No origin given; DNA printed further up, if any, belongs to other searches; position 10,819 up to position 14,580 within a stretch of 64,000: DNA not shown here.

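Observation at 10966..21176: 10.2-kb locus of two coupled giant genes that resolve into three tandem paralogous ~1,100-aa envelope modules of unknown function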

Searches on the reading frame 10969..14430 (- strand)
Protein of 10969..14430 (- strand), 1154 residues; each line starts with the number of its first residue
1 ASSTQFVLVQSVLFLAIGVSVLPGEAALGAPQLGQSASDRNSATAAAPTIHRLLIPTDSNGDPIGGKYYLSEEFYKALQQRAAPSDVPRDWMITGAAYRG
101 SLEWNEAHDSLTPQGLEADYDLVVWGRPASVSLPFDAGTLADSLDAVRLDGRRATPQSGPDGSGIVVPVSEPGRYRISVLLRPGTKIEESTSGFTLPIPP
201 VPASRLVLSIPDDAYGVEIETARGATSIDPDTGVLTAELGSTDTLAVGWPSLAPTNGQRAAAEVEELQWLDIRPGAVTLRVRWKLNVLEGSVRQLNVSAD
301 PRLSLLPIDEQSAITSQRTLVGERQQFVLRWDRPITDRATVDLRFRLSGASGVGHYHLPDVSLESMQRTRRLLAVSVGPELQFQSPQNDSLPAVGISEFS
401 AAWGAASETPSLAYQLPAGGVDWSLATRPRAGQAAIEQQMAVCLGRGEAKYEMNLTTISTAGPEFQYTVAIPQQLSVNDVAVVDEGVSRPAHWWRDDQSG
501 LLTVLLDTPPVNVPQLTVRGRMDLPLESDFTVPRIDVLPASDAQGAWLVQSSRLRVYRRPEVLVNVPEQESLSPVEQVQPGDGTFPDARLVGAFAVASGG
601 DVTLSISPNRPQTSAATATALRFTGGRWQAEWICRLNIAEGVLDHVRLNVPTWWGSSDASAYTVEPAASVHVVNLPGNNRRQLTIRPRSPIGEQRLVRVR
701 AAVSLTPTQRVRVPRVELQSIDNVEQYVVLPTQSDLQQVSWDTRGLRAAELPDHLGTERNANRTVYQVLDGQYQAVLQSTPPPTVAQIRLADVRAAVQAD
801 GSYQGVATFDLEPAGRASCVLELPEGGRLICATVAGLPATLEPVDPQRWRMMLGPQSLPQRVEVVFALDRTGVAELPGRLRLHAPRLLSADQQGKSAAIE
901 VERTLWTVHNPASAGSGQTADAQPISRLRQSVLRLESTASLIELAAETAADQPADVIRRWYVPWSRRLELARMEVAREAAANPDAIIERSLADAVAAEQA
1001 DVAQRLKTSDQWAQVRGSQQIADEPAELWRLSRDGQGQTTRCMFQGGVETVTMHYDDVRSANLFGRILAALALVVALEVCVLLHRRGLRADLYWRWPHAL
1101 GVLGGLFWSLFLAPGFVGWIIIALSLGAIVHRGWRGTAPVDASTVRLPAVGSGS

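Call 55: predict_structure(alignment_id=A4)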
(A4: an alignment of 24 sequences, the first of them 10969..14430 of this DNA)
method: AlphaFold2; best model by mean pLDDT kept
length: 1154 residues; sequences in the alignment: 24
mean_pLDDT: 79.7   pTM: 0.40
mean pLDDT of the five models: 79.7, 79.4, 78.7, 77.9, 77.4
residues with pLDDT >= 90: 401; 70-90: 498; 50-70: 146; < 50: 109
segments of 3 or more residues with pLDDT < 50: 1-54, 69-71, 253-259, 320-322, 780-783, 872-874, 1059-1061, 1135-1154
pLDDT, mean of each block of 10 residues (from residue 1): 34 39 31 29 33 55 53 53 56 92 77 91 85 75 82 84 83 92 78 87 92 78 83 88 87 43 91 90 88 86 79 54 73 82 89 87 87 88 72 88 84 86 84 77 92 82 74 89 80 86 81 83 88 79 62 91 89 71 74 84 91 93 87 93 93 88 91 86 91 91 76 90 91 82 92 77 88 78 73 91 93 91 93 92 92 91 91 62 93 80 95 81 93 95 85 89 92 91 84 89 90 85 76 76 94 72 62 74 64 71 82 75 85 52 37 34
secondary structure, 60 per line:
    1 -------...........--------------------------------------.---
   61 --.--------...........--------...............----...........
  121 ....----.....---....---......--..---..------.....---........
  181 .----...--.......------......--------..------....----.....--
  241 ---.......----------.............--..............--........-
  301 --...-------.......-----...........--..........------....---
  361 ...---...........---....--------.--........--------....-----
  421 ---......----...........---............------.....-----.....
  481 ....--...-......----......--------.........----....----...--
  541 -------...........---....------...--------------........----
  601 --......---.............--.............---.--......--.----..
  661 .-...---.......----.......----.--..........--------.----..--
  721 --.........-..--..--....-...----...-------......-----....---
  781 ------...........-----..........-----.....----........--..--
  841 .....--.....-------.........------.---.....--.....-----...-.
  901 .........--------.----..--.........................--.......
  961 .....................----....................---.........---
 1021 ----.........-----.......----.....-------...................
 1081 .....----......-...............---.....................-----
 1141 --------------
elements in order (helices of 4 or more, strands of 3 or more residues): H8-18 H72-82 E91-105 E110-124 E129-133 H137-140 E144-149 E165-169 E173-181 E186-188 E191-197 E204-209 E226-229 E234-238 E244-250 E261-273 E276-289 E292-299 E303-305 E313-319 E325-335 E338-347 E354-357 E361-363 E367-377 E381-384 H396-403 E412-415 E424-429 E434-444 E448-459 E466-470 E476-484 E487-489 E491-496 E501-506 E515-523 E528-531 E536-538 E548-558 E562-565 E572-574 E589-596 E603-608 E612-624 E627-639 E646-651 E663-665 E669-675 E680-686 E694-703 E723-731 E741-744 E746-748 E763-768 E774-777 E787-797 E803-812 E818-822 E827-834 E841-845 E848-852 E860-868 E879-883 E886-890 E896-898 E900-909 H927-951 H954-981 H986-1005 H1009-1017 H1025-1033 E1039-1045 E1050-1054 H1062-1085 H1090-1095 H1097-1111 H1115-1135
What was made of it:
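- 11653..14280 (-): BC ectodomain: hairpin/helix element and five all-beta domains (B 1146-2021). AF2 model of BC, pLDDT 79.7 (call 55).
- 11332..11652 (-): BC-specific helical insert (B 2022-2128; long helices of 25-28 residues). Helices 927-951, 954-981, 986-1005, 1009-1017 and 1025-1033 in the BC model (call 55).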

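Call 58: fold_search(model_id=the predicted structure, library=pdb)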
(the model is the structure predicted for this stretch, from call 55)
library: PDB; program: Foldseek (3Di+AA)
matches with E <= 10: 1546; with E <= 0.001: 166
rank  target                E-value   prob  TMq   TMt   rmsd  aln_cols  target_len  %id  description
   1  8t2v_A                8.5e-11  1.00  0.08  0.10  27.9       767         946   10  Cryo-EM Structures of Full-length Integrin alphaIIbbeta3 in Native Lipids (released 2023-07-26)
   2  7nxd_A                4.1e-10  1.00  0.09  0.10  26.8       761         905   10  Cryo-EM structure of human integrin alpha5beta1 in the half-bent conformation (released 2021-08-25)
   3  4g1e_A                4.5e-10  1.00  0.08  0.10  27.7       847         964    9  Crystal structure of integrin alpha V beta 3 with coil-coiled tag. (released 2012-12-12)
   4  3fcs_A                6.7e-10  1.00  0.09  0.10  27.7       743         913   10  Structure of complete ectodomain of integrin aIIBb3 (released 2009-01-20)
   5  3ije_A                1.0e-09  1.00  0.09  0.11  28.6       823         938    8  Crystal structure of the complete integrin alhaVbeta3 ectodomain plus an Alpha/beta transmembrane fragment (released 2009-09-29)
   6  8b6l_O                1.9e-09  1.00  0.12  0.21  17.3       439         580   11  Subtomogram average of the human Sec61-TRAP-OSTA-translocon (released 2022-12-07)
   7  6s7t_E                2.4e-09  1.00  0.11  0.26  17.8       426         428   12  Cryo-EM structure of human oligosaccharyltransferase complex OST-B (released 2019-12-18)
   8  4mmz_A                2.4e-09  1.00  0.09  0.11  27.1       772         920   10  Integrin AlphaVBeta3 ectodomain bound to an antagonistic tenth domain of Fibronectin (released 2014-03-26)
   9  7usm_A                2.6e-09  1.00  0.08  0.11  27.0       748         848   12  Integrin alphaM/beta2 ectodomain (released 2022-08-17)
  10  7usl_A                3.0e-09  1.00  0.08  0.10  27.8       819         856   10  Integrin alphaM/beta2 ectodomain in complex with adenylate cyclase toxin RTX751 and M1F5 Fab (released 2022-08-17)
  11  4g1m_A                3.7e-09  1.00  0.09  0.10  27.7       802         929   10  Re-refinement of alpha V beta 3 structure (released 2012-12-12)
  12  4neh_A                3.7e-09  1.00  0.08  0.08  27.7       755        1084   10  An internal ligand-bound, metastable state of a leukocyte integrin, aXb2 (released 2014-01-15)
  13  8pn9_E                4.1e-09  1.00  0.11  0.20  18.4       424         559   12  Structure of human oligosaccharyltransferase OST-A complex bound to NGI-1 (released 2024-05-08)
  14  8xen_A                4.1e-09  1.00  0.11  0.13  33.5       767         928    9  Cryo-EM structure of integrin ITGAV/ITGB3 complex, conformation 4 (released 2024-12-18)
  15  8xez_A                6.8e-09  1.00  0.09  0.11  28.8       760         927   10  Cryo-EM structure of integrin ITGAV/ITGB3 complex, conformation 5 (released 2024-12-18)
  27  8agb_E                3.9e-08  1.00  0.12  0.28  18.1       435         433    8  Structure of yeast oligosaccharylransferase complex with lipid-linked oligosaccharide bound (released 2022-12-07)
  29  7oci_A                8.4e-08  1.00  0.12  0.27  18.2       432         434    9  Cryo-EM structure of yeast Ost6p containing oligosaccharyltransferase complex (released 2022-02-16)
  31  3prx_B                8.8e-08  0.80  0.07  0.07  41.9      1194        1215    9  Structure of Complement C5 in Complex with CVF and SSL7 (released 2011-01-19)
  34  7s63_A                4.4e-07  0.60  0.08  0.07  45.6      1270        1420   10  Native-form oocyte/egg Alpha-2-Macroglobulin (A2Moo) tetramer (released 2022-01-05)
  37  7w72_T                1.1e-06  1.00  0.09  0.17  22.6       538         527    9  Structure of a human glycosylphosphatidylinositol (GPI) transamidase (released 2022-02-16)
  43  7w6b                  2.8e-06  0.47  0.05  0.07  28.5       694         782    9  Crystal Structure of PitA from pilus islet-2 of Streptococcus oralis (released 2022-06-01)
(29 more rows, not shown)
